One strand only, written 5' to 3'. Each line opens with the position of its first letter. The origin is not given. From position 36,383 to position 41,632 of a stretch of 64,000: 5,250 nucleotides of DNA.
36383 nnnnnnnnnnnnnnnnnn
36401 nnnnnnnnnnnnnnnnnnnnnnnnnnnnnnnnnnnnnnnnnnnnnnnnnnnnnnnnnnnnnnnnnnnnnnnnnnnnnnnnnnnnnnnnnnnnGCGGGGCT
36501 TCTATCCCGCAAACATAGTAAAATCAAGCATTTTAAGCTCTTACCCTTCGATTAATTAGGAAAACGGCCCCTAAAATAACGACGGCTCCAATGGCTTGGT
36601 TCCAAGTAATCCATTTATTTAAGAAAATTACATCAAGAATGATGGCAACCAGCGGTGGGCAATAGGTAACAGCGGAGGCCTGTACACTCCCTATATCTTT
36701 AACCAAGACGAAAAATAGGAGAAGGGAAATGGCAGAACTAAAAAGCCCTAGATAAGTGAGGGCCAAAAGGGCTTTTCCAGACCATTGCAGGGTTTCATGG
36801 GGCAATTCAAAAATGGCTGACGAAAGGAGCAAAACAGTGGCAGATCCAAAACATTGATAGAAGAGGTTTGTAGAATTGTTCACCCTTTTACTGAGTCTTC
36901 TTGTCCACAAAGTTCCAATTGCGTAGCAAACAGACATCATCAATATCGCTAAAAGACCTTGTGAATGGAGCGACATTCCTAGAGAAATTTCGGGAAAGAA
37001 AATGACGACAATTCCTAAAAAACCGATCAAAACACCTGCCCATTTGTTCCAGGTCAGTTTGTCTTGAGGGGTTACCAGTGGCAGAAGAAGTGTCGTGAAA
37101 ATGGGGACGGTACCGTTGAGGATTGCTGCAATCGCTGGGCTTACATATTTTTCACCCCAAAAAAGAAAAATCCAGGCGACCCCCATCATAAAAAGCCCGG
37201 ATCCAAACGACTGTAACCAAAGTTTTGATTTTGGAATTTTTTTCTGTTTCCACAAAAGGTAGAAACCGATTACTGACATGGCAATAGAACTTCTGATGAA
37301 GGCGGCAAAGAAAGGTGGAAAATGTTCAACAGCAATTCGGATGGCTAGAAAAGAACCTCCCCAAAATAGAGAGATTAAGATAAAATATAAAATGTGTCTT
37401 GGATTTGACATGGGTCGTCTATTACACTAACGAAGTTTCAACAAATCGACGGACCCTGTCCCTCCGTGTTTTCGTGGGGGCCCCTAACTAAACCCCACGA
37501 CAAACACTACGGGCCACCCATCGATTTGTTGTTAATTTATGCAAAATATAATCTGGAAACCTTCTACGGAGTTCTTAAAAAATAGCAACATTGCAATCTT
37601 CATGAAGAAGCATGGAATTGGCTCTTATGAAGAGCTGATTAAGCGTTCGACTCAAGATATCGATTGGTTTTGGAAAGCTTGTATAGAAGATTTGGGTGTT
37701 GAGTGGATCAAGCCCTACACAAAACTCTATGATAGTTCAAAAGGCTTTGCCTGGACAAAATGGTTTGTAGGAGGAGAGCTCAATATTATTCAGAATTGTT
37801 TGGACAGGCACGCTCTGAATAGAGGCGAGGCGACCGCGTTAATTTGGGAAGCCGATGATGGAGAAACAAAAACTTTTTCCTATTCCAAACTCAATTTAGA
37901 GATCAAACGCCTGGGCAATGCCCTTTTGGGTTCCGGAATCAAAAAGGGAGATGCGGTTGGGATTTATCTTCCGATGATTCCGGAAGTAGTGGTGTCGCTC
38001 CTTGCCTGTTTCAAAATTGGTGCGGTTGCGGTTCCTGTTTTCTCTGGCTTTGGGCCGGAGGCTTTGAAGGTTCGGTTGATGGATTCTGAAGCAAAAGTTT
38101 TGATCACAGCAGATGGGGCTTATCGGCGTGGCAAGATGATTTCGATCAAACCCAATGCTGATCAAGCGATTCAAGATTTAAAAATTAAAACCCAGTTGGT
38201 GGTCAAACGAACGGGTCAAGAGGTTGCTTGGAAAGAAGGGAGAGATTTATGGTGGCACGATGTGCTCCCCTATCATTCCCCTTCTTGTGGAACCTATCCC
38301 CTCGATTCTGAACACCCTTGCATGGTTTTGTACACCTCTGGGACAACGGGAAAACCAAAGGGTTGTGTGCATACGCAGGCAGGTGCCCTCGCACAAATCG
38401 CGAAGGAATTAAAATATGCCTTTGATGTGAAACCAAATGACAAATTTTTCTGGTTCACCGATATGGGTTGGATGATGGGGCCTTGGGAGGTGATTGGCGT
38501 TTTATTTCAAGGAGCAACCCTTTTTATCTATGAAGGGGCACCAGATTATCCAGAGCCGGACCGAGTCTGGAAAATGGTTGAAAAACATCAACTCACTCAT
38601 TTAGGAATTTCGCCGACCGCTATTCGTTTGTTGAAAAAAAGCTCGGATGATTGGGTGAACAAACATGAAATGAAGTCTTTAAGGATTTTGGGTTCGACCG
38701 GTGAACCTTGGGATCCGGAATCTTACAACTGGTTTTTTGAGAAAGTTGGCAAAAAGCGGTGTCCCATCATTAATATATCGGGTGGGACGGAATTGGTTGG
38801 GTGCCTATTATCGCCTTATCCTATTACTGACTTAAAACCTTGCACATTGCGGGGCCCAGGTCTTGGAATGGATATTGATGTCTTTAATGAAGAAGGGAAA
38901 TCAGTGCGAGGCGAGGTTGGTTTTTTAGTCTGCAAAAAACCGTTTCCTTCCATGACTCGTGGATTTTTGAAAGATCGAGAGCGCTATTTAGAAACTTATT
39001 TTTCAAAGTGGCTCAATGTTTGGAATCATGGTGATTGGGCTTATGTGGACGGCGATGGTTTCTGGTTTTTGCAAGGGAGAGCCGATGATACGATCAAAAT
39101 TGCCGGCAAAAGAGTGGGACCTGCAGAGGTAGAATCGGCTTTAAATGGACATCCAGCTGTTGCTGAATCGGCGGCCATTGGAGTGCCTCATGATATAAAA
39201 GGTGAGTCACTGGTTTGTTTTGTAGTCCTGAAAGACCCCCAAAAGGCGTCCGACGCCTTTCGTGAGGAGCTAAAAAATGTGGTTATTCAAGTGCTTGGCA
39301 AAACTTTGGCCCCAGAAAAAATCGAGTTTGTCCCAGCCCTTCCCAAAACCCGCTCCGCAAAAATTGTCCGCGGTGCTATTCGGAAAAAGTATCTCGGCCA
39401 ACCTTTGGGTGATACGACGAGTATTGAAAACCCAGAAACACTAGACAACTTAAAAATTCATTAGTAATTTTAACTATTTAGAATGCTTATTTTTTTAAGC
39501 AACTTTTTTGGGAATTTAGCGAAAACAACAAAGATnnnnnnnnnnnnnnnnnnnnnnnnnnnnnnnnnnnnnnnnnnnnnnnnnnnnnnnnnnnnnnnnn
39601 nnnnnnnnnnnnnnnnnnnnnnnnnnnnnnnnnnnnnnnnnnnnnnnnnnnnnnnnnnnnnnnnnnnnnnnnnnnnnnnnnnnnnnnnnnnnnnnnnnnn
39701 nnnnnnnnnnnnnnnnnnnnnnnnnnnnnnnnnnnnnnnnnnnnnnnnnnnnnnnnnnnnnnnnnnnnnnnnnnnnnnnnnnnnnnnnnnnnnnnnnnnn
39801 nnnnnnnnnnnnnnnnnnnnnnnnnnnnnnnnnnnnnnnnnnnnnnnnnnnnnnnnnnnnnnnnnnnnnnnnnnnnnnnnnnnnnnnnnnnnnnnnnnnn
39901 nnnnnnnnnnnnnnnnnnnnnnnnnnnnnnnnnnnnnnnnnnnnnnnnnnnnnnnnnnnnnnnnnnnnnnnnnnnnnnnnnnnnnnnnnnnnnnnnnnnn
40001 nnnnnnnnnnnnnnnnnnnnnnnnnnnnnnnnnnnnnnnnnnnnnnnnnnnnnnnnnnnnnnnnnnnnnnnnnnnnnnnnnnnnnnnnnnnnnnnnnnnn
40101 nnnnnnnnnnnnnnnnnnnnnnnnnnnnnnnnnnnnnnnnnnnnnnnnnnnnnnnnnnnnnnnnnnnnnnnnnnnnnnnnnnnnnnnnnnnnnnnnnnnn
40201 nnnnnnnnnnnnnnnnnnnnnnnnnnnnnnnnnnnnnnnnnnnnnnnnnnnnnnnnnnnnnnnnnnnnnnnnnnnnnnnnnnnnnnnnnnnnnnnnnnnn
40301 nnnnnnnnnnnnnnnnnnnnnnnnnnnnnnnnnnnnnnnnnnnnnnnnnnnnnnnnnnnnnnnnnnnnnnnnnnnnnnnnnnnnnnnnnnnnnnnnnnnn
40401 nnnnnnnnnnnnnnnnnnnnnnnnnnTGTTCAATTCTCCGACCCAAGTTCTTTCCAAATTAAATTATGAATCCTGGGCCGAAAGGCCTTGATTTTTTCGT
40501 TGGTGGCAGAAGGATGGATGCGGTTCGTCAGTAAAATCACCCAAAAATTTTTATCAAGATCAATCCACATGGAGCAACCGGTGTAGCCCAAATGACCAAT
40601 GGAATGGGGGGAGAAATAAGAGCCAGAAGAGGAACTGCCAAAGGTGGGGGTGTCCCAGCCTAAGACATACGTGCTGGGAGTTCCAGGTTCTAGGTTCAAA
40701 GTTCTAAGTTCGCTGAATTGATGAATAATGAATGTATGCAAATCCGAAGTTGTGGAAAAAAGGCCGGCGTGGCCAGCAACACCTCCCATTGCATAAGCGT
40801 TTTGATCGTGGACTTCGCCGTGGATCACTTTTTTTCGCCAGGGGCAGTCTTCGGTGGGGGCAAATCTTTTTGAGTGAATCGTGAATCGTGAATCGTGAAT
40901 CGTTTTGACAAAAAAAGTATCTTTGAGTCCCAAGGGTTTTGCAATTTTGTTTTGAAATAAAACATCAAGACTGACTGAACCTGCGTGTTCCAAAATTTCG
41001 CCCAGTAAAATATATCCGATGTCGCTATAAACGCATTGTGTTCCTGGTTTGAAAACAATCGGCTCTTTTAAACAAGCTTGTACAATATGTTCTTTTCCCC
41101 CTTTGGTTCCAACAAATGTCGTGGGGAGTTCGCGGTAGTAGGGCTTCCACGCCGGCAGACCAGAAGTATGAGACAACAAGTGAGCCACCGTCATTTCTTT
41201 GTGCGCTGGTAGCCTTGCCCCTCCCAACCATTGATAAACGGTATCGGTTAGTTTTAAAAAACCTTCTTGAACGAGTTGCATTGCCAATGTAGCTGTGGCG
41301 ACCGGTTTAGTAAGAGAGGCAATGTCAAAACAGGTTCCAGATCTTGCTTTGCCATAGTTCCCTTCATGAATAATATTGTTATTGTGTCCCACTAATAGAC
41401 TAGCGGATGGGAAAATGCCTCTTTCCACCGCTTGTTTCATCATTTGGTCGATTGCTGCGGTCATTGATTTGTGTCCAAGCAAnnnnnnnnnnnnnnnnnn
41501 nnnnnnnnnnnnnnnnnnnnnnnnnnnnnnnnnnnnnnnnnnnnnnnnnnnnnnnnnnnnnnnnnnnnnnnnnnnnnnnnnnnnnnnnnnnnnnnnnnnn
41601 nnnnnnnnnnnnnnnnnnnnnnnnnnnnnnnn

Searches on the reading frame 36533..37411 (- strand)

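Call 16: search_protein_families(library=ncbifam, proteins=[window:36533-37411:-])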
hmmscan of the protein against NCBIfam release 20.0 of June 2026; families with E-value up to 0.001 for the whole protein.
window:36533-37411:- (292 aa): 4 families
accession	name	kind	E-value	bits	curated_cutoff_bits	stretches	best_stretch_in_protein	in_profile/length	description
NF008432.0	PRK11272.1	equivalog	5.2e-34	117.8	270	1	9-287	14-286/294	drug/metabolite exporter YedA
TIGR00950.1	2A78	equivalog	2.1e-30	106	230.2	1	17-283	1-263/264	carboxylate/amino acid/amine transporter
NF050091.1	ArAmAcExpYddG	equivalog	8.4e-09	35.3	300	1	25-223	24-224/285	aromatic amino acid exporter YddG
NF008523.0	PRK11453.1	equivalog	2.3e-06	27.4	472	1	10-285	9-284/299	O-acetylserine/cysteine exporter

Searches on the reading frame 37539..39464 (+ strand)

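Call 16: search_protein_families(library=ncbifam, proteins=[window:37539-39464:+])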
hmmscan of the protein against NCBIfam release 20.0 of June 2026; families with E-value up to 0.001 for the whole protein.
window:37539-39464:+ (641 aa): 104 families (the best 25 are shown)
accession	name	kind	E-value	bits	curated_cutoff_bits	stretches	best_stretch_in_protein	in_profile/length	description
NF001208.0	PRK00174.1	subfamily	2e-199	664.1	657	1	26-639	25-642/649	acetate--CoA ligase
TIGR02188.1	Ac_CoA_lig_AcsA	equivalog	9.6e-198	658.4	724.95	1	27-639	4-627/629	acetate--CoA ligase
NF002937.0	PRK03584.1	subfamily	4.4e-141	471.2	639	1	2-637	4-647/657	acetoacetate--CoA ligase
NF007815.0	PRK10524.1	equivalog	2e-134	449.5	955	1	29-639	3-624/629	propionate--CoA ligase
TIGR02316.1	propion_prpE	equivalog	4e-121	405.6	827.4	1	29-638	2-622/628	propionate--CoA ligase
TIGR01217.1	ac_ac_CoA_syn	equivalog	3.5e-115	385.6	520.9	1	3-636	4-642/652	acetoacetate--CoA ligase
NF003313.0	PRK04319.1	equivalog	2.1e-113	379.6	729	1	72-630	34-573/574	acetate--CoA ligase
NF047394.1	AcylCoAsynMbcS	equivalog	6.3e-72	242.8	850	1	81-617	12-519/525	acyl-CoA synthetase MbcS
NF004837.0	PRK06187.1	subfamily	5e-70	236.2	476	1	83-620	9-524/531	long-chain-fatty-acid--CoA ligase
NF053567.1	HBDA_AROS1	equivalog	3.8e-51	174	1000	1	108-615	35-516/523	3-hydroxybenzoate--CoA ligase HbdA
TIGR03098.1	ligase_PEP_1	hypoth_equivalog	3.2e-48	164.5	592.35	1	93-616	11-516/517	acyl-CoA ligase (AMP-forming), exosortase A system-associated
TIGR01733.1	AA-adenyl-dom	subfamily_domain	3.5e-48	164.4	317.4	1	114-545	1-408/409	amino acid adenylation domain-containing protein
NF006182.0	PRK08316.1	subfamily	1.9e-46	158.7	663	1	82-619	11-518/523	fatty acyl-CoA synthetase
NF052269.1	Staph_lig_FadD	equivalog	4.3e-46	157.3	650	2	253-616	145-491/499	long-chain-fatty-acid--CoA ligase FadD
NF005947.1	PRK08008.1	equivalog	3.4e-45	154.6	651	1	84-611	9-514/518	crotonobetaine/carnitine-CoA ligase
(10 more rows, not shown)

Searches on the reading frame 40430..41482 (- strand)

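Call 83: search_protein_families(library=pfam, proteins=[window:40430-41482:-], max_evalue=0.001)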
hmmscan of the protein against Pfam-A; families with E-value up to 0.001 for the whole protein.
window:40430-41482:- (350 aa): 1 family
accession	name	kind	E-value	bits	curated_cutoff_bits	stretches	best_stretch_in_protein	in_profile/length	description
PF00144.29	Beta-lactamase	-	2.1e-54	185.4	27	1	11-326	1-315/329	Beta-lactamase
